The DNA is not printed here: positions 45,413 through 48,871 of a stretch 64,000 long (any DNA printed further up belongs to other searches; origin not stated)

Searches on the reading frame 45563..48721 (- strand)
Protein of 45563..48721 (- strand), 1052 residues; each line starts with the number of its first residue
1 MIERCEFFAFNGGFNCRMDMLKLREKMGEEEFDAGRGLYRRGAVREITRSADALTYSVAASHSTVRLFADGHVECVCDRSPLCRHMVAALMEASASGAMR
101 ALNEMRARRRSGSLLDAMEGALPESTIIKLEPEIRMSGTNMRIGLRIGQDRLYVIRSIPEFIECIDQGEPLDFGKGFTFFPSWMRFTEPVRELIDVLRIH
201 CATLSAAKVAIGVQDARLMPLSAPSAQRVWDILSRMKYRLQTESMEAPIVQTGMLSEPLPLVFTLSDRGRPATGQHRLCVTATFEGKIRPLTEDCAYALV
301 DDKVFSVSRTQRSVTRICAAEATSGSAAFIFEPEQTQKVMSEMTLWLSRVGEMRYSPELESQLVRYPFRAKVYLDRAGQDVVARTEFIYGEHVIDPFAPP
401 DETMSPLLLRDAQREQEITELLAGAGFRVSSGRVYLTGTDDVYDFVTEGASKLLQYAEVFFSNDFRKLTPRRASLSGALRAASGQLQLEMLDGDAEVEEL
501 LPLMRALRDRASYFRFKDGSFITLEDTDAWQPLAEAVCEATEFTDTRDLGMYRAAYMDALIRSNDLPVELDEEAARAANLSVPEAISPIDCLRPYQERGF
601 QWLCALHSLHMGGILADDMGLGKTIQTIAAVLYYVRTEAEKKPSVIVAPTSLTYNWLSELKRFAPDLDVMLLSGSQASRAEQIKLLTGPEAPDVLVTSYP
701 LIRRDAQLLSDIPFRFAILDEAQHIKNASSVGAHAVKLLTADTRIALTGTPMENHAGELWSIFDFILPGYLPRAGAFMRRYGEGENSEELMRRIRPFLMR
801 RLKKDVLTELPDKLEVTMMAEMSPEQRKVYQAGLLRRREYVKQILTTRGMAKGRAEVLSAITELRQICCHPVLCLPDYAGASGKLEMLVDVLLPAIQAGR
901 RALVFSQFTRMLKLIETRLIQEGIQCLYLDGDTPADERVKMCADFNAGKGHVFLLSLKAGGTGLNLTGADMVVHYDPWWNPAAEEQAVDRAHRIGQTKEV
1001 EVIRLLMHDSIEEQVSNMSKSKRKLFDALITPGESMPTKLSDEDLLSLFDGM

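Call 73: search_protein_families(library=pfam, proteins=[window:45563-48721:-], max_evalue=0.00001)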
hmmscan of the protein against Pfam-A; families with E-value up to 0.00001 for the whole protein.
window:45563-48721:- (1052 aa): 5 families
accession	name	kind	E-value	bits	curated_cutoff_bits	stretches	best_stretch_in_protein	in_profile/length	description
PF00176.29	SNF2-rel_dom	-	1.5e-65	221.6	24.9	1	595-872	1-289/290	SNF2-related domain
PF08455.15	SNF2_assoc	-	2.3e-51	175.4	27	1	218-573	2-354/373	Bacterial SNF2 helicase associated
PF00271.37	Helicase_C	-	6.1e-28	97.7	23.5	1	884-995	2-110/110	Helicase conserved C-terminal domain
PF04851.21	ResIII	-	4e-08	33.8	22.5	1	592-752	4-163/164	Type III restriction enzyme, res subunit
PF00270.35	DEAD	-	4.4e-07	30.2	26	1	616-751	20-160/167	DEAD/DEAH box helicase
